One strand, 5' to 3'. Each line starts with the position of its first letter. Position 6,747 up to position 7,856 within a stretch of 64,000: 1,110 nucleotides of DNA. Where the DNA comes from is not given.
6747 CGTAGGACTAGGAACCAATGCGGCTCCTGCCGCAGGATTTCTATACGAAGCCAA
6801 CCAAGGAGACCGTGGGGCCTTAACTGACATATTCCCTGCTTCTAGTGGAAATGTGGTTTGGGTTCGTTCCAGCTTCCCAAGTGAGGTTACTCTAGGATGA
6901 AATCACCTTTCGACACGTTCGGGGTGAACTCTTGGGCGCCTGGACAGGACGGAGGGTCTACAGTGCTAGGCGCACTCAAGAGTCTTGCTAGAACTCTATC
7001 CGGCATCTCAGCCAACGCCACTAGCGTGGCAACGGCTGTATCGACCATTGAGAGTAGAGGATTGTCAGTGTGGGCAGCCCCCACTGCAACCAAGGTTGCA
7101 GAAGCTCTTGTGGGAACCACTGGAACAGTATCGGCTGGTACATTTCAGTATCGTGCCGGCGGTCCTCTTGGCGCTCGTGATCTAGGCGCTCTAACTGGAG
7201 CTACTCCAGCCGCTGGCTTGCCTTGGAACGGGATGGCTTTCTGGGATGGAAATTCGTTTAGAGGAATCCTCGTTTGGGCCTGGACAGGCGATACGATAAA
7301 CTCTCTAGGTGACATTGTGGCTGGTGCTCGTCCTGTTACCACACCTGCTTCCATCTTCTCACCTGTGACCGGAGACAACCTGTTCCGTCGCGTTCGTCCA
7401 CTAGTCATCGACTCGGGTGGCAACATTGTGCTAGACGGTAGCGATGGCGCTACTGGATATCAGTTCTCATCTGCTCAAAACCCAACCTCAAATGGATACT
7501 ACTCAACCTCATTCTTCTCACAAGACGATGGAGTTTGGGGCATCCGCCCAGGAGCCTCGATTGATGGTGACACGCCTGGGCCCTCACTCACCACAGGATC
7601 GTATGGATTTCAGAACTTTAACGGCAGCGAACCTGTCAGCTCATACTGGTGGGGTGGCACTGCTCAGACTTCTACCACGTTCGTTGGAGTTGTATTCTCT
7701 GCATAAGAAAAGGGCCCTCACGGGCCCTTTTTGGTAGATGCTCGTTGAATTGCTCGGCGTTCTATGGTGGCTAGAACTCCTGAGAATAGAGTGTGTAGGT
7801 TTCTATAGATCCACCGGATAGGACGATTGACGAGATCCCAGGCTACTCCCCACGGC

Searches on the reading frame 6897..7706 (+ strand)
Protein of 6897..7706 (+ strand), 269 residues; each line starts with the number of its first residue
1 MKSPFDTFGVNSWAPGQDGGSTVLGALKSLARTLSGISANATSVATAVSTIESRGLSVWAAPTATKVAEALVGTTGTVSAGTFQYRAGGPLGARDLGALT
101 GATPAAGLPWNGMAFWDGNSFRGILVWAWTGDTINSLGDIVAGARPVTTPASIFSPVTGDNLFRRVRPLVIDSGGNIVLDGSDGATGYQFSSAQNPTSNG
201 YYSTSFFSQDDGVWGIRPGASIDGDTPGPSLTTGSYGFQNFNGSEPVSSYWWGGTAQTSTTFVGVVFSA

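Call 13: search_protein_families(library=phrogs, proteins=[window:6897-7706:+], max_evalue=0.01)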
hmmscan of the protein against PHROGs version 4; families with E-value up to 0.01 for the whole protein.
window:6897-7706:+ (269 aa): 0 families

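Call 14: search_protein_families(library=pfam, proteins=[window:6897-7706:+], max_evalue=0.01)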
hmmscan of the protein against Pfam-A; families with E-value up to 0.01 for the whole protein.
window:6897-7706:+ (269 aa): 0 families

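Call 16: search_dna_similar(query=window:6897-7706:+, collection=phages, mode=protein, max_rows=15, max_evalue=0.001)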
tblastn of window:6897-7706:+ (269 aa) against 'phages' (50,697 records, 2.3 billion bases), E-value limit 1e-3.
No match.

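Call 19: find_related_loci(query=window:6897-7706:+, collection=viral_contigs, flank=10000)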
Query window:6897-7706:+ (269 aa) in viral_contigs; peptide patterns used: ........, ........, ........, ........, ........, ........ (x = any residue, [..] = any of these).
5 stretches matched a pattern, but none encodes a relative of the query by tblastn (E <= 1e-3).

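Call 21: find_encoding_contigs(protein=window:6897-7706:+, flank=10000, max_places=10)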
Protein window:6897-7706:+ (269 aa): 1 contig read that carries it; 1 place shown.
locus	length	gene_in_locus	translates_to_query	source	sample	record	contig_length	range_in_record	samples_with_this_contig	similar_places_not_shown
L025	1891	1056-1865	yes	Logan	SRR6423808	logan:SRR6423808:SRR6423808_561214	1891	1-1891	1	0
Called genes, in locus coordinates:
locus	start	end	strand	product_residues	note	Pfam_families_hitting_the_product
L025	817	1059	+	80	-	-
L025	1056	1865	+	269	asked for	-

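Call 27: find_homologous_proteins(query=window:6897-7706:+)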
Query window:6897-7706:+ (269 aa): 34 proteins with E <= 0.001 among 3108 candidates.
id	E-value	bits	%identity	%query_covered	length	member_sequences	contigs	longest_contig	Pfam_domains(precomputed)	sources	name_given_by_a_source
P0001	9.6e-168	575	99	100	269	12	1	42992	-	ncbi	-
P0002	1.8e-143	495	84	100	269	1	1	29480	-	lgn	-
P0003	1.2e-131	457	75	100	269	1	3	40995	-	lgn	-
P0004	1.9e-129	449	77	100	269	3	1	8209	-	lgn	-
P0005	3.0e-120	419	71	100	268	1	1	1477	-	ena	-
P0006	7.6e-117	408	69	100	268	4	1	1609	-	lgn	-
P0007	1.3e-114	401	68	100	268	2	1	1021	-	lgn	-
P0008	9.0e-112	391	67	100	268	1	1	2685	-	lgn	-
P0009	1.3e-110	388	67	100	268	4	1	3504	-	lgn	-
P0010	1.6e-110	387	65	100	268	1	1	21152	-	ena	-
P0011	2.0e-110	387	67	100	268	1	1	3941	-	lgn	-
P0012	4.5e-110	386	65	100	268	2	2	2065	-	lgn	-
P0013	7.3e-110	385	64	100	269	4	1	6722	-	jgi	jgi:hypothetical protein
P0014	6.9e-109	382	65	100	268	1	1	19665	-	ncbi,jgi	jgi:hypothetical protein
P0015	1.5e-108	381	65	100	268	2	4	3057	-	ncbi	-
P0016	1.5e-108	381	64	100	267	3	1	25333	-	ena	-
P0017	2.0e-107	377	64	100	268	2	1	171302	-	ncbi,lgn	-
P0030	1.1e-74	270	54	100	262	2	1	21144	-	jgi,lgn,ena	jgi:hypothetical protein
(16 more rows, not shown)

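Call 28: find_encoding_contigs(protein=P0017, flank=10000, max_places=3)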
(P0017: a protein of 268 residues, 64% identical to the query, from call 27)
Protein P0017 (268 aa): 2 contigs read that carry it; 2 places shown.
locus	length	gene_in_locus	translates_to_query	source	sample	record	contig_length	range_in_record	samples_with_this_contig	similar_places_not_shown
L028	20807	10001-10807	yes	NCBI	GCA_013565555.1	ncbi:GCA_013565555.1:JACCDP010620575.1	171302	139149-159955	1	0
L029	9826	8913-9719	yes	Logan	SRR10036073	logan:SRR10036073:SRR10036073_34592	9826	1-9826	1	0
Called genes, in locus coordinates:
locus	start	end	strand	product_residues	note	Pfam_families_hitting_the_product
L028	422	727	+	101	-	-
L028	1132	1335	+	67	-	-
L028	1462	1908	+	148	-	PF05014:Nuc_deoxyrib_tr (weak)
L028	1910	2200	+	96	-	PF21840:DUF6899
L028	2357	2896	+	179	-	-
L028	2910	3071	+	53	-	-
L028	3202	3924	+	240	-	-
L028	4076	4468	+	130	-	-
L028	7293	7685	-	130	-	-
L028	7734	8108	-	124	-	-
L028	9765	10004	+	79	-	-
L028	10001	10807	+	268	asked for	-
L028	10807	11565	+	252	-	PF00149:Metallophos, PF12850:Metallophos_2 (faint)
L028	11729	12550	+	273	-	PF13439:Glyco_transf_4, PF13579:Glyco_trans_4_4, PF00534:Glycos_transf_1, PF13692:Glyco_trans_1_4, PF20706:GT4-conflict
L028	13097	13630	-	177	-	PF21448:DNMK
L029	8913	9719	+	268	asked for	-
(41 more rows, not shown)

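Call 29: find_encoding_contigs(protein=P0002, flank=10000, max_places=3)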
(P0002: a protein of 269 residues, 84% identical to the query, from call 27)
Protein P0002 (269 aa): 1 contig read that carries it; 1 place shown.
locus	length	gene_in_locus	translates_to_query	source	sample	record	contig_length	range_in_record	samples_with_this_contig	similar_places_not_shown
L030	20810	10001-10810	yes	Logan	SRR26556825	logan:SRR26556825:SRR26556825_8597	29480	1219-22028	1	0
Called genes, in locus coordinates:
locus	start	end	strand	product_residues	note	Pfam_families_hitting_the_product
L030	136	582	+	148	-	-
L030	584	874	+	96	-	PF21840:DUF6899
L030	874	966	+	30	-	-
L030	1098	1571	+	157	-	-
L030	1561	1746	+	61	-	-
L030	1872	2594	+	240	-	-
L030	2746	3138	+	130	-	-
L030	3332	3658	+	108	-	-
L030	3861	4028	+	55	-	-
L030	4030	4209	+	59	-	-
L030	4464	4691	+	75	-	-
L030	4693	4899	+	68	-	-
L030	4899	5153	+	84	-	-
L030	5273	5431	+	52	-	-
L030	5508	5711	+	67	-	-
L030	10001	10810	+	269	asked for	-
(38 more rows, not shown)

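Call 30: find_encoding_contigs(protein=P0003, flank=10000, max_places=3)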
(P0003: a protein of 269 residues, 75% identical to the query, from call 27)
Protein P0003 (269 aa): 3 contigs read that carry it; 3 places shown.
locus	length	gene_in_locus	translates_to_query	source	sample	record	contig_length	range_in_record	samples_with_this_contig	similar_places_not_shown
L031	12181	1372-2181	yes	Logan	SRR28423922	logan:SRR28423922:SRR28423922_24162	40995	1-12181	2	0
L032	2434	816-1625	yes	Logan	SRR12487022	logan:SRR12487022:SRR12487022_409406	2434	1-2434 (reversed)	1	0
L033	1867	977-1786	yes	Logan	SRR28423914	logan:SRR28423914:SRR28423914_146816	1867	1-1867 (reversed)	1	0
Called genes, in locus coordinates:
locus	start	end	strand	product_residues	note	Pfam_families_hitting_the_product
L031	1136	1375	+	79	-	-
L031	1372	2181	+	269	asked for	-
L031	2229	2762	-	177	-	-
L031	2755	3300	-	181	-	PF21448:DNMK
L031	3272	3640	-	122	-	-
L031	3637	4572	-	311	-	PF13392:HNH_3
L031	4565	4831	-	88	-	-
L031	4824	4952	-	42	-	-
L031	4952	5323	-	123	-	-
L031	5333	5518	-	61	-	-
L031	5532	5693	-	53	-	-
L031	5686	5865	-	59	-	-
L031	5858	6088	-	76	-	-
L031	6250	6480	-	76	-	-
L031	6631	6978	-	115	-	-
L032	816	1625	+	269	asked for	-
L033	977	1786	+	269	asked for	-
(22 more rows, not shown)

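Call 31: find_encoding_contigs(protein=P0001, flank=10000, max_places=3)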
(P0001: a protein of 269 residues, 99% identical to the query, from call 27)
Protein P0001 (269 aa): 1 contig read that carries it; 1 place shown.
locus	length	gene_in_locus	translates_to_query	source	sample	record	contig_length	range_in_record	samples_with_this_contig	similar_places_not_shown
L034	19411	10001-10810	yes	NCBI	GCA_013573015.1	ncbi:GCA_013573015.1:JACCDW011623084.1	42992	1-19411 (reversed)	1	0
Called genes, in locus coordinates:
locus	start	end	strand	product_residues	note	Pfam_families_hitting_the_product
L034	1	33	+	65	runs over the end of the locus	-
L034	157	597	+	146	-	PF05014:Nuc_deoxyrib_tr (faint)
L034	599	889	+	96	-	PF21840:DUF6899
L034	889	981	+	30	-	-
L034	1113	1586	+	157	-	-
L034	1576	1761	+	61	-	-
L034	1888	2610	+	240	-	-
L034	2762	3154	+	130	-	-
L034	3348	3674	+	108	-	-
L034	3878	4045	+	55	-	-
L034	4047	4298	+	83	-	-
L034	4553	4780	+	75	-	-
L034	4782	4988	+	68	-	-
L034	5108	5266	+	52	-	-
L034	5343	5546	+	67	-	-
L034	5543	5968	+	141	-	PF25682:Phage_VG64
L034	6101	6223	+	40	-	-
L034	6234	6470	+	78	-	-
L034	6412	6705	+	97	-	-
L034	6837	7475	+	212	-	-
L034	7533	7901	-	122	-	-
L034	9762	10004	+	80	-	-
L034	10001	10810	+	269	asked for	-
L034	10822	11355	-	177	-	-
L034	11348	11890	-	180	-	PF21448:DNMK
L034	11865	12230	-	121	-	-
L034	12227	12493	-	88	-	PF20594:DUF6794 (weak)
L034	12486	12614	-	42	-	-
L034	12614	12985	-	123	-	-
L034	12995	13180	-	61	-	-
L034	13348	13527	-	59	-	-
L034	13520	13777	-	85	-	-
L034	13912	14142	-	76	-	-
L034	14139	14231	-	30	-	-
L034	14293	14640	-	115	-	-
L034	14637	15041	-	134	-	-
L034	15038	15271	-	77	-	-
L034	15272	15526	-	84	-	-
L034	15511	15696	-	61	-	-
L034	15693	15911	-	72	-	-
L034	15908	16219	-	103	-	-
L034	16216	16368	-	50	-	-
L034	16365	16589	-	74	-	-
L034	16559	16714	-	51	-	-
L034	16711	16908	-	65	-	-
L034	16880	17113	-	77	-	-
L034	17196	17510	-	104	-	-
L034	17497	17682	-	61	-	-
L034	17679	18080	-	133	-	-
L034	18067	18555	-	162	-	PF15891:Nuc_deoxyri_tr2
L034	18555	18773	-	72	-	-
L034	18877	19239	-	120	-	PF20274:cREC_REC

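Call 32: find_encoding_contigs(protein=P0010, flank=10000, max_places=2)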
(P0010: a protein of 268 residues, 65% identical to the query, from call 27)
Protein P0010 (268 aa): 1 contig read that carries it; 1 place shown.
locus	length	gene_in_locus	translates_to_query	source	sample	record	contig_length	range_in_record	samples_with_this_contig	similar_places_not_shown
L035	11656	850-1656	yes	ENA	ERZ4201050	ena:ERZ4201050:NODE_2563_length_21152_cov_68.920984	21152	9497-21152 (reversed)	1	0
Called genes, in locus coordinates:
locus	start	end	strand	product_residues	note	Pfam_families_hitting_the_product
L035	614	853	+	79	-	-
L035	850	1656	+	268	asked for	-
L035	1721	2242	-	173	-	-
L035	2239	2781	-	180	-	PF21448:DNMK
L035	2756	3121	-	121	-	-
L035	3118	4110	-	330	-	PF13392:HNH_3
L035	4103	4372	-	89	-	-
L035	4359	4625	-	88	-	-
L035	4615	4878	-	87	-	-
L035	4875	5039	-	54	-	-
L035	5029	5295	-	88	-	-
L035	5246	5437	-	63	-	-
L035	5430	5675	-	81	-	-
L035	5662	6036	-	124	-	-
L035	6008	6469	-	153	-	PF01844:HNH, PF14279:HNH_5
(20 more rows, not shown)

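Call 33: find_encoding_contigs(protein=P0016, flank=10000, max_places=2)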
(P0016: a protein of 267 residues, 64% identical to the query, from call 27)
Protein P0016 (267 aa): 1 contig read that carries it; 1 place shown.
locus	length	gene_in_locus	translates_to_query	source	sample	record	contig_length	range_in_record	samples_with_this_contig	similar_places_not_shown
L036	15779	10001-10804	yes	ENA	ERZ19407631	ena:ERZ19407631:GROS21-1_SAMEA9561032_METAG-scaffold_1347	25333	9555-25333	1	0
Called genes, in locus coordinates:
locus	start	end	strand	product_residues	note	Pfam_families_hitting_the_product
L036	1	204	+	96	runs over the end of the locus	-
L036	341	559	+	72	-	-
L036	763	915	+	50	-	-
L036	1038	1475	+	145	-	PF07486:Hydrolase_2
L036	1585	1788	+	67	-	-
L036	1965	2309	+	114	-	PF26822:Phage_T5_A2 (weak)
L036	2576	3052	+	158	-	PF26880:Phage_T5_dNMPase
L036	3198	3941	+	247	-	-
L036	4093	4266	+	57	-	-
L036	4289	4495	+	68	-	-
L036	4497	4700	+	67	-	-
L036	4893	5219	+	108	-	PF26822:Phage_T5_A2 (weak)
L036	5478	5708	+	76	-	-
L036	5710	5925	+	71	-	-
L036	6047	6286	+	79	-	-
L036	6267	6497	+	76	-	-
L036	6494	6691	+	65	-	-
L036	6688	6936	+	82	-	-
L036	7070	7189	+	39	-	-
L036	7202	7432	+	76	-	-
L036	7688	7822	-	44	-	-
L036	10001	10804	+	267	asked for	-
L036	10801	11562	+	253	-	PF00149:Metallophos, PF12850:Metallophos_2 (faint)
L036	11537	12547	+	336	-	PF13439:Glyco_transf_4, PF13579:Glyco_trans_4_4, PF00534:Glycos_transf_1, PF13692:Glyco_trans_1_4, PF20706:GT4-conflict (weak)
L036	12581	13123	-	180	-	PF21448:DNMK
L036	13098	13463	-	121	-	-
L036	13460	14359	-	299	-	PF13392:HNH_3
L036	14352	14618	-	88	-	-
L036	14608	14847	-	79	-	-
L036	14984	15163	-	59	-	-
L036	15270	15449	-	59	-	-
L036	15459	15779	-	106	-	?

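Call 34: find_encoding_contigs(protein=P0030, flank=10000, max_places=2)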
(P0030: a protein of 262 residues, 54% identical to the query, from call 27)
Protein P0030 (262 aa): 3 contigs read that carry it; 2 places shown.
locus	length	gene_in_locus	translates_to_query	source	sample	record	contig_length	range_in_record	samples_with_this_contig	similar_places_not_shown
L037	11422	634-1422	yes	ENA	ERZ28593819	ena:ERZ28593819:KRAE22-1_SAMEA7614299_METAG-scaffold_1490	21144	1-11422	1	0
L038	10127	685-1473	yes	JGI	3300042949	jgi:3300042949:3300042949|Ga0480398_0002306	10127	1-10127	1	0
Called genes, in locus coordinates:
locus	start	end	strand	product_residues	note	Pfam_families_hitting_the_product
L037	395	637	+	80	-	-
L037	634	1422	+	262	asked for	-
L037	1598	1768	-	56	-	-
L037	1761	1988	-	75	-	-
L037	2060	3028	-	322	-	PF20530:DUF6745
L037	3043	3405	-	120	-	-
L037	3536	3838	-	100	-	-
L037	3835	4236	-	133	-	-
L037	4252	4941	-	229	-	-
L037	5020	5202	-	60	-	-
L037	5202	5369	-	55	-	-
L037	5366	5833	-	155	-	-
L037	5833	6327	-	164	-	-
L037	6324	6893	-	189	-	PF13521:AAA_28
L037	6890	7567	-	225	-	PF00092:VWA (weak)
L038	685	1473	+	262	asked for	-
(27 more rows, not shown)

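Call 45: search_protein_families(library=pfam, proteins=[L036:1965-2309:+, L036:2576-3052:+, L036:3198-3941:+, L036:4893-5219:+, L034:157-597:+, L034:1113-1586:+, L034:1888-2610:+, L034:2762-3154:+, L034:3348-3674:+], max_evalue=1)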
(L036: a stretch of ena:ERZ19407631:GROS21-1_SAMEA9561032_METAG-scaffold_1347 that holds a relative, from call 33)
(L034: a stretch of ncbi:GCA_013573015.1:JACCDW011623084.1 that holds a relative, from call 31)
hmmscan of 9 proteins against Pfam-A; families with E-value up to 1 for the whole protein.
L036:1965-2309:+ (114 aa): 1 family
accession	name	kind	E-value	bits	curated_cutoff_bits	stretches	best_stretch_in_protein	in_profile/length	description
PF08281.18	Sigma70_r4_2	-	0.051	13.7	25.7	1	28-51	26-49/54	Sigma-70, region 4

L036:2576-3052:+ (158 aa): 5 families
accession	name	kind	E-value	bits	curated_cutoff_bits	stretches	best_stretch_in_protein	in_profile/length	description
PF25109.1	HAD_PNKP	-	0.00029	21.4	27.6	1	3-148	2-137/143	Polynucleotide kinase PNKP phosphatase domain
PF00702.32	Hydrolase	-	0.0024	18.8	26.4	1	3-145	2-117/191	haloacid dehalogenase-like hydrolase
PF12689.13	Acid_PPase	-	0.096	13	27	0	107-147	108-148/169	Acid Phosphatase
PF03031.24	NIF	-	0.1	12.7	21.8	1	4-69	2-61/160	NLI interacting factor-like phosphatase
PF13419.12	HAD_2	-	0.31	11.6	23.8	1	5-20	1-16/178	Haloacid dehalogenase-like hydrolase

L036:3198-3941:+ (247 aa): 1 family
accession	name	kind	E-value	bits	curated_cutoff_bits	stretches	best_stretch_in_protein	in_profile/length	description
PF04794.17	YdjC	-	0.12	12.7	29.7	0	173-216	114-156/266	YdjC-like protein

L036:4893-5219:+ (108 aa): 0 families

L034:157-597:+ (146 aa): 2 families
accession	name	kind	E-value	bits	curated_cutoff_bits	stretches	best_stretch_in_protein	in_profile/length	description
PF05014.21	Nuc_deoxyrib_tr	-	1.7e-05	25.3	28.8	1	43-92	48-96/117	Nucleoside 2-deoxyribosyltransferase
PF15891.11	Nuc_deoxyri_tr2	-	0.013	16.3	30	1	10-92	18-101/105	Nucleoside 2-deoxyribosyltransferase like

L034:1113-1586:+ (157 aa): 2 families
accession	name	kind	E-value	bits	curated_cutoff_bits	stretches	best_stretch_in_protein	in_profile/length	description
PF07295.17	DUF1451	-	0.0061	17.2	26.1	1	77-147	78-143/146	Zinc-ribbon containing domain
PF01363.27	FYVE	-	0.088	13.4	27.8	1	109-150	5-47/67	FYVE zinc finger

L034:1888-2610:+ (240 aa): 0 families

L034:2762-3154:+ (130 aa): 1 family
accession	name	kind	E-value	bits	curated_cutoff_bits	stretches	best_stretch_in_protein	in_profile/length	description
PF17441.7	DUF5419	-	0.0012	19.3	31.8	1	68-114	2-50/54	Family of unknown function (DUF5419)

L034:3348-3674:+ (108 aa): 3 families
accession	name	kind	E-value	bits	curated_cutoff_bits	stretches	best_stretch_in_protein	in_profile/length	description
PF08281.18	Sigma70_r4_2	-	0.0021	18.1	25.7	1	23-48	24-49/54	Sigma-70, region 4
PF22564.2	HAAS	-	0.084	13.7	27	0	18-39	27-50/55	HAAS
PF13384.12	HTH_23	-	0.11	12.8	24.6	1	15-43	9-35/50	Homeodomain-like domain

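Call 99: predict_structure(alignment_id=A6)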
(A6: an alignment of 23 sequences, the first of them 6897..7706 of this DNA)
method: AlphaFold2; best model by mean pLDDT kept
length: 269 residues; sequences in the alignment: 23
mean_pLDDT: 83.9   pTM: 0.85
mean pLDDT of the five models: 83.9, 82.3, 80.1, 79.4, 65.6
residues with pLDDT >= 90: 153; 70-90: 66; 50-70: 26; < 50: 24
segments of 3 or more residues with pLDDT < 50: 1-19, 195-199
pLDDT, mean of each block of 10 residues (from residue 1): 38 40 94 97 96 93 89 91 82 88 95 96 97 89 88 73 92 97 88 51 65 88 76 92 79 95 96
secondary structure, 60 per line:
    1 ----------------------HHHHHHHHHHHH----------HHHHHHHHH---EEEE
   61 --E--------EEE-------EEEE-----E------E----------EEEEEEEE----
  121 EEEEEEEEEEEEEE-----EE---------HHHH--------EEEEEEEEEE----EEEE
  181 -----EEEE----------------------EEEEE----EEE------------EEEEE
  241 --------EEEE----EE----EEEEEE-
elements in order: H23-34 H45-53 E57-60 E72-74 E82-85 E109-116 E121-134 H151-154 E163-172 E177-180 E186-189 E212-216 E221-223 E236-240 E249-252 E263-268

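Call 102: fold_search(model_id=the predicted structure, library=pdb)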
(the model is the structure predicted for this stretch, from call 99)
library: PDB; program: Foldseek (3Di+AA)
matches with E <= 10: 267; with E <= 0.001: 0
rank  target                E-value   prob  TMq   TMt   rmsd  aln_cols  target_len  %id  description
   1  8qiz_A                4.3e-01  0.01  0.09  0.09  14.2       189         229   10  Crystal structure of Paradendryphiella salina PL7C alginate lyase mutant H124N soaked with with penta-mannuronic acid (released 2025-02-05)
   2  8c3x                  4.6e-01  0.01  0.11  0.11  14.8       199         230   10  Crystal structure of Paradendryphiella salina PL7C alginate lyase (released 2023-02-08)
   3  8pc8_A                7.0e-01  0.01  0.11  0.11  15.4       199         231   12  Crystal structure of Paradendryphiella salina PL7C alginate lyase soaked with hexamannuronic acid (released 2023-07-12)
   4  8pcx_A                7.0e-01  0.01  0.10  0.11  15.2       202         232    9  Crystal structure of Paradendryphiella salina PL7C alginate lyase soaked with tetramannuronic acid (released 2023-07-12)
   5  8rbi                  8.4e-01  0.01  0.10  0.11  14.7       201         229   10  Crystal structure of Paradendryphiella salina PL7C alginate lyase mutant H124 (released 2024-01-17)
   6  8bzk                  9.4e-01  0.01  0.08  0.10  15.0       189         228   10  Crystal structure of Paradendryphiella salina PL7C alginate lyase with sulphate bound in the active site (released 2023-12-27)
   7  8bxz_A                1.1e+00  0.01  0.10  0.09  16.1       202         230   12  Crystal structure of Paradendryphiella salina PL7C alginate lyase mutant Y220F in complex with penta-mannuronic acid (released 2023-12-20)
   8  8bjo_A                1.1e+00  0.01  0.10  0.12  15.0       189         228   12  Crystal structure of Paradendryphiella salina PL7C alginate lyase mutant Y220F in complex with hexa-mannuronic acid (released 2023-11-15)
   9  3wg3_A                1.4e+00  0.01  0.12  0.15  15.7       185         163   11  Crystal structure of Agrocybe cylindracea galectin with blood type A antigen tetraose (released 2013-11-27)
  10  8q71_D                1.4e+00  0.02  0.09  0.08  15.3        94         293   16  Crystal structure of SARS-CoV-2 main protease (MPro) in complex with the inhibitor GC-67 (released 2023-12-06)
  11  8r43_A                1.4e+00  0.01  0.09  0.10  15.6       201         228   12  Crystal structure of Paradendryphiella salina PL7C alginate lyase mutant H110N in complex with tri-mannuronic acid (released 2024-01-17)
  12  9rlt_I                1.5e+00  0.01  0.07  0.08  14.5       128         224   11  dimerised 13S-13S+Beta5 proteasome precursor complexes (released 2026-03-18)
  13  8p6o_A                1.6e+00  0.01  0.10  0.11  15.0       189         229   12  Crystal structure of Paradendryphiella salina PL7C alginate lyase mutant Y220F in complex with di-mannuronic acid (released 2023-07-05)
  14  3d23_B                1.7e+00  0.01  0.07  0.07  15.1       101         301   15  Main protease of HCoV-HKU1 (released 2008-09-16)
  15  8e4w_A                1.8e+00  0.01  0.08  0.07  15.1        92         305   15  Crystal Structure of SARS CoV-2 Mpro mutant N142P with Pfizer Intravenous Inhibitor PF-00835231 (released 2024-02-07)
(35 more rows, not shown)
